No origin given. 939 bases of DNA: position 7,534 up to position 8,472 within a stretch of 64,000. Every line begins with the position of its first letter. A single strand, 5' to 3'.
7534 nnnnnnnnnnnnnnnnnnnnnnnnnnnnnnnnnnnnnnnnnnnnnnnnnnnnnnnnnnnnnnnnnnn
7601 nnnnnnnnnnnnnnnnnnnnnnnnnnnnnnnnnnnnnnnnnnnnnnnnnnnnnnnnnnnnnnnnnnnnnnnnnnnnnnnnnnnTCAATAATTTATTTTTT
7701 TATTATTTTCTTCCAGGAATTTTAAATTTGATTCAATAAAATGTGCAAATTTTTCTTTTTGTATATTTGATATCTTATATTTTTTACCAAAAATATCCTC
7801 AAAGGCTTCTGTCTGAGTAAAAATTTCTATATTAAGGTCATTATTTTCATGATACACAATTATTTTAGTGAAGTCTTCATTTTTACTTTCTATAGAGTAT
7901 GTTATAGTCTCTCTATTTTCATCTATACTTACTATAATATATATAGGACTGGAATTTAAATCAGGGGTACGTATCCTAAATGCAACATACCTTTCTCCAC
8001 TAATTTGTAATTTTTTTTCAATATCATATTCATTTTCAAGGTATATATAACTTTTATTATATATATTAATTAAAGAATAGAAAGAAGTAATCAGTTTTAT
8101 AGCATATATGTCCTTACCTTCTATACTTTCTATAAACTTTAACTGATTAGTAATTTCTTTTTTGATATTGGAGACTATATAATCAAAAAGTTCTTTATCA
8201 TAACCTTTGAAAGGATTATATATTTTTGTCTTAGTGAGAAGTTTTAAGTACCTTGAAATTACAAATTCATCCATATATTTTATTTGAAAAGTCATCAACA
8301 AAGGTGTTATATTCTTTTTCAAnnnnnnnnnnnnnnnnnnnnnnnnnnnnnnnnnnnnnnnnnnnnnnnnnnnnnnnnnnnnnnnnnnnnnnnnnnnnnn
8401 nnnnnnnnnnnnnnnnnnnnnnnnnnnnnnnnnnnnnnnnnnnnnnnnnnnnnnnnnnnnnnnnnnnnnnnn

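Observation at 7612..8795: Two-gene cassette of unknown function inserted inside the conserved thrS-infC-rpmI-rplT-pheST operon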

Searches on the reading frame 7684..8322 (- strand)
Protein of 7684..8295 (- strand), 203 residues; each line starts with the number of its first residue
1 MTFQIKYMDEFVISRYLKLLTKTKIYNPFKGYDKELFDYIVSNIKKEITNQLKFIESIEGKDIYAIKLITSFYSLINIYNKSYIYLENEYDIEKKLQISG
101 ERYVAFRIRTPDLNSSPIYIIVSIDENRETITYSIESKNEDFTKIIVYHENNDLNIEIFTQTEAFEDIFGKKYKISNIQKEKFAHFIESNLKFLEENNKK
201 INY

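Call 3: search_protein_families(library=pfam, proteins=[window:7684-8274:-, window:7684-8322:-], max_evalue=10)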
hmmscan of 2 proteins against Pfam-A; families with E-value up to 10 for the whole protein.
window:7684-8274:- (196 aa): 1 family
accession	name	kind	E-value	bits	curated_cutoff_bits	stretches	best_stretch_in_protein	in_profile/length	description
PF01452.22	Rota_NSP4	-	0.0014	18.7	27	1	27-83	92-148/173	Rotavirus non structural protein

window:7684-8322:- (212 aa): 1 family
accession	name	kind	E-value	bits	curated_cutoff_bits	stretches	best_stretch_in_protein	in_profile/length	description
PF01452.22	Rota_NSP4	-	0.0016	18.5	27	1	42-99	91-148/173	Rotavirus non structural protein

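Call 4: search_protein_families(library=ncbifam, proteins=[window:7684-8274:-], max_evalue=10)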
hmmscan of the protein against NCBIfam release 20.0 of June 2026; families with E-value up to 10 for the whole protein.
window:7684-8274:- (196 aa): 0 families

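Call 6: search_protein_families(library=padloc, proteins=[window:7684-8274:-], max_evalue=10)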
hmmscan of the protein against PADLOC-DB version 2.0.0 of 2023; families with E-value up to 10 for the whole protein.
window:7684-8274:- (196 aa): 0 families

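Call 7: search_protein_families(library=phrogs, proteins=[window:7684-8274:-], max_evalue=10)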
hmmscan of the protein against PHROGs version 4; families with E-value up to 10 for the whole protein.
window:7684-8274:- (196 aa): 2 families
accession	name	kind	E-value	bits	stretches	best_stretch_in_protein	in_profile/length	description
phrog_24277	-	unknown function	0.017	16.3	1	112-152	24-64/120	-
phrog_5782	-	head and packaging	0.11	13.6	1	8-51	7-49/68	virion structural protein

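Call 10: find_homologous_proteins(query=window:7684-8295:-, max_evalue=0.01)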
Query window:7684-8295:- (203 aa): 3 proteins with E <= 0.01 among 272 candidates.
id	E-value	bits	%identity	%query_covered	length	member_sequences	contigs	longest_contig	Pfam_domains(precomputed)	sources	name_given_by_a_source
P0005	4.4e-121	420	100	100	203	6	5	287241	-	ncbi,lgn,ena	-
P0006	2.8e-59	218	58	93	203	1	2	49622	-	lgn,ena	-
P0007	2.2e-55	205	56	96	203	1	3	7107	-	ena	-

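Call 11: find_encoding_contigs(protein=P0006, flank=10000, max_places=4)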
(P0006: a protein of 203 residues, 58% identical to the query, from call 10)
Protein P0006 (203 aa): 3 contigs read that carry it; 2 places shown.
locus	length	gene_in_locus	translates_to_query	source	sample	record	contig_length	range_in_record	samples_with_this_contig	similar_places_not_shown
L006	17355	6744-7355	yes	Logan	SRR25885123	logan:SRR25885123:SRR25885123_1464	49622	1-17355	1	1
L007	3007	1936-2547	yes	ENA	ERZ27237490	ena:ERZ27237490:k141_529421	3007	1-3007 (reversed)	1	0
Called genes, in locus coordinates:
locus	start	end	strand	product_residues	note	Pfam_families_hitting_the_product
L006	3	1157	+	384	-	?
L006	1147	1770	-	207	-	PF09335:VTT_dom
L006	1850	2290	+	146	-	-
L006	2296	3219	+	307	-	PF05697:Trigger_N, PF05698:Trigger_C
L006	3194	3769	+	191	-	PF00574:CLP_protease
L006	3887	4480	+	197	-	PF09335:VTT_dom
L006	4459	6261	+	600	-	PF07973:tRNA_SAD, PF00587:tRNA-synt_2b, PF03129:HGTP_anticodon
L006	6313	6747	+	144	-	-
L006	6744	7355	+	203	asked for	-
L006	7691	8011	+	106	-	-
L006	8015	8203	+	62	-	PF01632:Ribosomal_L35p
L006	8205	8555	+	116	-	PF00453:Ribosomal_L20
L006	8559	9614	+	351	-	PF02912:Phe_tRNA-synt_N, PF01409:tRNA-synt_2d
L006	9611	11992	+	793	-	PF01588:tRNA_bind, PF03483:B3_4, PF03484:B5, PF17759:tRNA_synthFbeta, PF03147:FDX-ACB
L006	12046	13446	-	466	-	PF01637:ATPase_2, PF13173:AAA_14, PF03008:DUF234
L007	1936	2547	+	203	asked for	-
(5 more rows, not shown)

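Call 12: find_encoding_contigs(protein=P0007, flank=10000, max_places=4)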
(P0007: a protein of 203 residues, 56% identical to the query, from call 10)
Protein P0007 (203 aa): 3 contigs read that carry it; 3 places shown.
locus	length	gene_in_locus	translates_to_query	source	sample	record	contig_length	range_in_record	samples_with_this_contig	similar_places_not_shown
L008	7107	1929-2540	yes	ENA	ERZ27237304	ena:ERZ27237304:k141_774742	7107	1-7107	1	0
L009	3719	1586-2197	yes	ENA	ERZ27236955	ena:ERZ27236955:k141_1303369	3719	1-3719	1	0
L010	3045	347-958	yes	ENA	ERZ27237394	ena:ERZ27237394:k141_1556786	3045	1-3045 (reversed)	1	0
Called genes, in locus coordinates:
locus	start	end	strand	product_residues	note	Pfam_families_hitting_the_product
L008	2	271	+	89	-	?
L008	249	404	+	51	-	-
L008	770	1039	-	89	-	PF12441:CopG_antitoxin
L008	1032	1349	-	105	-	PF04365:BrnT_toxin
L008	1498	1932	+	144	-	-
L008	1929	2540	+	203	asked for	-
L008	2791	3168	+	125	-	PF05198:IF3_N, PF00707:IF3_C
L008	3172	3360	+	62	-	PF01632:Ribosomal_L35p (weak)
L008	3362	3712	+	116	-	PF00453:Ribosomal_L20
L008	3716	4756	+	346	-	PF02912:Phe_tRNA-synt_N, PF01409:tRNA-synt_2d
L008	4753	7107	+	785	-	?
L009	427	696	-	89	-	PF12441:CopG_antitoxin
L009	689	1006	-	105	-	PF04365:BrnT_toxin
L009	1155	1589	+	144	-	-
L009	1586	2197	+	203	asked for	-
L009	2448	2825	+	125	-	PF05198:IF3_N, PF00707:IF3_C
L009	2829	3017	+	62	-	PF01632:Ribosomal_L35p (weak)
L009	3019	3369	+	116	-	PF00453:Ribosomal_L20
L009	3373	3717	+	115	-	?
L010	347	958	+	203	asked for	-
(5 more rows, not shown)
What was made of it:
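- A genuine toxin-antitoxin pair (BrnT/BrnA) lies next to it in L008 and L009, which shows the site tolerates such insertions (call 12).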

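Call 24: search_protein_representatives(alignment_id=A3)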
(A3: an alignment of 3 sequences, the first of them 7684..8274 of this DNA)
Query: 3 sequences, 203 profile positions. Proteins with E-value up to 0.001 (for the whole library): 5; up to 1e-10: 5; up to 1e-30: 4. The best 5 are listed.
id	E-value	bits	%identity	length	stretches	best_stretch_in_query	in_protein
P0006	4.0e-112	388.9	-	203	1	1-203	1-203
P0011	8.6e-64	231.1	-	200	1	1-196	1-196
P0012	1.9e-33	132.1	-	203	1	1-190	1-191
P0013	8.4e-32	126.7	-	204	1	1-192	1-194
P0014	5.2e-29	117.6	-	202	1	2-191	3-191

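Call 34: predict_structure(alignment_id=A5)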
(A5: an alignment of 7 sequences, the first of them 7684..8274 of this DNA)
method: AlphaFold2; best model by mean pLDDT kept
length: 196 residues; sequences in the alignment: 7
mean_pLDDT: 80.7   pTM: 0.81
mean pLDDT of the five models: 80.7, 75.7, 74.4, 73.7, 73.5
residues with pLDDT >= 90: 62; 70-90: 93; 50-70: 33; < 50: 8
segments of 3 or more residues with pLDDT < 50: 156-162
pLDDT, mean of each block of 10 residues (from residue 1): 75 82 91 87 67 72 90 90 73 78 86 91 89 78 87 59 63 90 93 67
secondary structure, 60 per line:
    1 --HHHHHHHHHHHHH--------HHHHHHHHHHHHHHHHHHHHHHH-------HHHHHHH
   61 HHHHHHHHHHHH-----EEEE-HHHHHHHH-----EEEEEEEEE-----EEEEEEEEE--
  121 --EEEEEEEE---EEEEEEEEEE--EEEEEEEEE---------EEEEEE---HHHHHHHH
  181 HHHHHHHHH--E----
elements in order: H3-15 H24-46 H54-72 E78-81 H83-90 E96-104 E110-118 E123-130 E134-143 E146-154 E164-169 H173-189
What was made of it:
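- The model of B is confident (pTM 0.81; call 34).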

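Call 37: search_solved_structures(query=A5, max_evalue=10)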
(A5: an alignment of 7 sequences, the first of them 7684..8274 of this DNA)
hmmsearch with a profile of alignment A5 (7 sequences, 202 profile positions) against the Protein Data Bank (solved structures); distinct sequences matched with E-value up to 10: 2.
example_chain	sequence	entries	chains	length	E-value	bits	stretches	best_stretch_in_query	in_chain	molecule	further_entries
2fyh_A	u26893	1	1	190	0.036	16.8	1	80-186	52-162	putative integral membrane transport protein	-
1vdx_A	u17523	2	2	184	0.098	15.4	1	80-185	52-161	Hypothetical protein PH0099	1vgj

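Call 48: find_related_loci(query=A5, collection=metagenome_contigs, flank=6000)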
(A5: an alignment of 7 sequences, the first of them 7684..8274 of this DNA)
Query A5 (196 aa) in metagenome_contigs; peptide patterns used: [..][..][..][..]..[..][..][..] (x = any residue, [..] = any of these).
374 stretches matched a pattern, but none encodes a relative of the query by tblastn (E <= 1e-3).

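Call 49: find_related_loci(query=A5, collection=viral_contigs, flank=5000)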
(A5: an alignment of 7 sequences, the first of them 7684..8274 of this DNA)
Query A5 (196 aa) in viral_contigs; peptide patterns used: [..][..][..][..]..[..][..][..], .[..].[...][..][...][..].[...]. (x = any residue, [..] = any of these).
341 stretches matched a pattern, but none encodes a relative of the query by tblastn (E <= 1e-3).

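Call 53: fold_search(model_id=the predicted structure, library=pdb)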
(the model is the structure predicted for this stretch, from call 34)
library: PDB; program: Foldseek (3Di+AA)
matches with E <= 10: 683; with E <= 0.001: 0
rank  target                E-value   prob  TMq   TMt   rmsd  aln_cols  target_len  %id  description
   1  2gje_D                1.2e-01  0.38  0.19  0.23  10.0       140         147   11  Structure of a guideRNA-binding protein complex bound to a gRNA (released 2006-09-05)
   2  2gia_B                1.9e-01  0.20  0.18  0.22   9.8       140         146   10  Crystal structures of trypanosoma bruciei MRP1/MRP2 (released 2006-09-05)
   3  8cht_A                2.3e-01  0.25  0.21  0.26   8.9       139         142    4  Crystal structure of human PURA (fragment Glu57-Glu212, PUR repeat I and II) (released 2024-02-21)
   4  8cht_B                2.7e-01  0.23  0.20  0.25   8.7       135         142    4  Crystal structure of human PURA (fragment Glu57-Glu212, PUR repeat I and II) (released 2024-02-21)
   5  7fw8                  4.7e-01  0.21  0.20  0.29  16.2       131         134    8  Crystal Structure of human FABP4 binding site mutated to that of FABP3 in complex with 6-chloro-2-methyl-4-phenylquinoli (released 2023-06-14)
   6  7zh1_A                4.7e-01  0.18  0.14  0.04  13.6        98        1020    9  SARS CoV Spike protein, Closed C3 conformation (released 2023-02-15)
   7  6l7w_B                4.7e-01  0.07  0.15  0.16  15.0       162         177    4  Crystal structure of Cet1 from Trypanosoma cruzi in complex with manganese ion. (released 2020-06-03)
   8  8h16_C                5.2e-01  0.14  0.15  0.04   9.1        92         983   15  Structure of SARS-CoV-1 Spike Protein (S/native) at pH 5.5, Open Conformation (released 2022-11-09)
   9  6a27_B                5.2e-01  0.07  0.16  0.16  16.4       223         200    9  Crystal structure of PprA W183R mutant form 1 (released 2018-12-26)
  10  1yqf_B                6.1e-01  0.28  0.24  0.26   9.2       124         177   14  Hypothetical protein from leishmania major unknown function sequence homologue to human p32 protein (released 2005-02-22)
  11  1l3a_C                6.1e-01  0.23  0.23  0.24   9.2       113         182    7  Structure of the plant transcriptional regulator PBF-2 (released 2002-06-26)
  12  8h15_B                6.1e-01  0.15  0.15  0.04  12.7        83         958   12  Structure of SARS-CoV-1 Spike Protein (S/native) at pH 5.5, Closed Conformation (released 2022-11-09)
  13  6czj_B                6.5e-01  0.33  0.21  0.33   6.9        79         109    5  Structure of a redesigned beta barrel, b10 (released 2018-09-19)
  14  4h62_Q                6.5e-01  0.04  0.16  0.13  23.6       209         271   13  Structure of the Saccharomyces cerevisiae Mediator subcomplex Med17C/Med11C/Med22C (released 2012-10-31)
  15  8h11_B                6.8e-01  0.14  0.14  0.04  12.5        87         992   13  Structure of SARS-CoV-1 Spike Protein with Engineered x1 Disulfide (S370C and D967C), Closed Conformation (released 2022-11-09)
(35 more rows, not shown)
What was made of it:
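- On Whirly/PUR/p32-like fold: These are the top Foldseek ranks but E >= 0.12 and TM <= 0.26 (call 53).
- Closest known: Whirly / PUR / MRP1-MRP2 / p32. Same: They share the general layout of an antiparallel sheet flanked by terminal helices (call 53).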

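Call 54: find_encoding_contigs(protein=P0011, flank=10000, max_places=3)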
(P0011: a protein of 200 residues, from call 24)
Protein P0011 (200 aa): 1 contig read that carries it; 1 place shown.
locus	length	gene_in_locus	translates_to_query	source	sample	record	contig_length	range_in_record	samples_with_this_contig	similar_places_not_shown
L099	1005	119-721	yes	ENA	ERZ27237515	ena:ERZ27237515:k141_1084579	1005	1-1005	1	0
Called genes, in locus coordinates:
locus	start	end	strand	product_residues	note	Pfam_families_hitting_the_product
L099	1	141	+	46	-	?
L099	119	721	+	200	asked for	-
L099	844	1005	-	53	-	?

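Call 55: find_encoding_contigs(protein=P0013, flank=10000, max_places=3)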
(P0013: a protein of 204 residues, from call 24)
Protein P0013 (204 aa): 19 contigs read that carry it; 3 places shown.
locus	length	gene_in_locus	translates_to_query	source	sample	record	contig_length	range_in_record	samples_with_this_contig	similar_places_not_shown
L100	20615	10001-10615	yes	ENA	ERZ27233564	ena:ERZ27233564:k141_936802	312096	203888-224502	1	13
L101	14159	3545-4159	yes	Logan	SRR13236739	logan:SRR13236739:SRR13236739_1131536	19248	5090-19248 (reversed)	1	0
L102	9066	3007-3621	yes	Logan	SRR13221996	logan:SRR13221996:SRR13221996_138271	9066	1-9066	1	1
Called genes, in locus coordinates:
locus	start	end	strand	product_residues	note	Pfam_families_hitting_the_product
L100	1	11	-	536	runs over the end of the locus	PF06418:CTP_synth_N, PF00117:GATase, PF07722:Peptidase_C26 (weak)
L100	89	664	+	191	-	PF02643:DUF192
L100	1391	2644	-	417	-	PF13401:AAA_22 (weak), PF13173:AAA_14, PF13635:DUF4143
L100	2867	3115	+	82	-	-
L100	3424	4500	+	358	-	PF13439:Glyco_transf_4, PF20706:GT4-conflict, PF00534:Glycos_transf_1, PF13692:Glyco_trans_1_4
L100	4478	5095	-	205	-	PF09335:VTT_dom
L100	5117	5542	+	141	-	-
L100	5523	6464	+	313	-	PF05697:Trigger_N, PF05698:Trigger_C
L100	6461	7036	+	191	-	PF00574:CLP_protease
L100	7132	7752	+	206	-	PF09335:VTT_dom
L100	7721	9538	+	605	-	PF07973:tRNA_SAD, PF00587:tRNA-synt_2b, PF03129:HGTP_anticodon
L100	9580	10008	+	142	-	-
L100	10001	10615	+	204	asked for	-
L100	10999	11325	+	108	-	PF00707:IF3_C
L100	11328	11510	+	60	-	PF01632:Ribosomal_L35p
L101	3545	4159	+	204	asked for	-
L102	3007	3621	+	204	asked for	-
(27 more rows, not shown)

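Call 56: find_encoding_contigs(protein=P0014, flank=10000, max_places=3)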
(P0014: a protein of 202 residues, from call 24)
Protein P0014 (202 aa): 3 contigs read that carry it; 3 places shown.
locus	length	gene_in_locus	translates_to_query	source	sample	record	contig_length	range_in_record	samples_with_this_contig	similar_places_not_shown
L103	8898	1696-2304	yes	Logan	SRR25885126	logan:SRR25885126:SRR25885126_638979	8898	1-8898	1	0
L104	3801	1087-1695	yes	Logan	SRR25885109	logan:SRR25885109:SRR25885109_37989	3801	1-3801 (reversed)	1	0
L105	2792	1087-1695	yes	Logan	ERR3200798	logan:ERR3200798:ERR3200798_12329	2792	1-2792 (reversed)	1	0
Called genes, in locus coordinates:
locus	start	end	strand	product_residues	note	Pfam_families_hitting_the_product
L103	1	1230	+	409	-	?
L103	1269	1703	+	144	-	-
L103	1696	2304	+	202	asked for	-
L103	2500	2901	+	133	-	PF05198:IF3_N, PF00707:IF3_C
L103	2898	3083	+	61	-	PF01632:Ribosomal_L35p (weak)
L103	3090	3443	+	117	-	PF00453:Ribosomal_L20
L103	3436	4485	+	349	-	PF02912:Phe_tRNA-synt_N, PF01409:tRNA-synt_2d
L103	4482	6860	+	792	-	PF01588:tRNA_bind, PF03483:B3_4, PF03484:B5, PF17759:tRNA_synthFbeta, PF03147:FDX-ACB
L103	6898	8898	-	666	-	?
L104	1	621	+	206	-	?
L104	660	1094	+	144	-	-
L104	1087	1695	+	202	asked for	-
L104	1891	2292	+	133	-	PF05198:IF3_N, PF00707:IF3_C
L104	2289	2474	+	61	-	PF01632:Ribosomal_L35p (weak)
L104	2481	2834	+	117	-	PF00453:Ribosomal_L20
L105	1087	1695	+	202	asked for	-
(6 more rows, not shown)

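Call 63: search_protein_families(library=pfam, alignment_id=A8, max_evalue=10)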
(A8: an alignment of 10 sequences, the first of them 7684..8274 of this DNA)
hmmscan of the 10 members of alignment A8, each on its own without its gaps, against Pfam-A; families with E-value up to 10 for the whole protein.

A. member 1, window:7684-8274:- (196 aa): 1 family
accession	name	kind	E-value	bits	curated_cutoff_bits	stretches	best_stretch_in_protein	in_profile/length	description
PF01452.22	Rota_NSP4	-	0.0014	18.7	27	1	27-83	92-148/173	Rotavirus non structural protein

B. families by the number of members that match (of 10 scanned): 10 families
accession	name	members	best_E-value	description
PF01452.22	Rota_NSP4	2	0.0014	Rotavirus non structural protein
PF23463.1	WWE_2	1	0.009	WWE domain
PF02680.19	DUF211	1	0.082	Uncharacterized ArCR, COG1888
PF11357.14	Spy1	1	0.17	Cell cycle regulatory protein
PF10769.14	DUF2594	1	0.17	Protein of unknown function (DUF2594)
PF19778.5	RE_endonuc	1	0.22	Endonuclease domain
PF03902.18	Gal4_dimer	1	0.22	Gal4-like dimerisation domain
PF01881.21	Cas_Cas6_C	1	1.7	CRISPR associated protein Cas6, C-terminal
PF23059.1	CUB_M02D8_5_6th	1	5.2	M02D8_5-like, sixth CUB domain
PF22482.2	AsnC_trans_reg_3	1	9.5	PF0864 C-terminal dimeric alpha+beta barrel domain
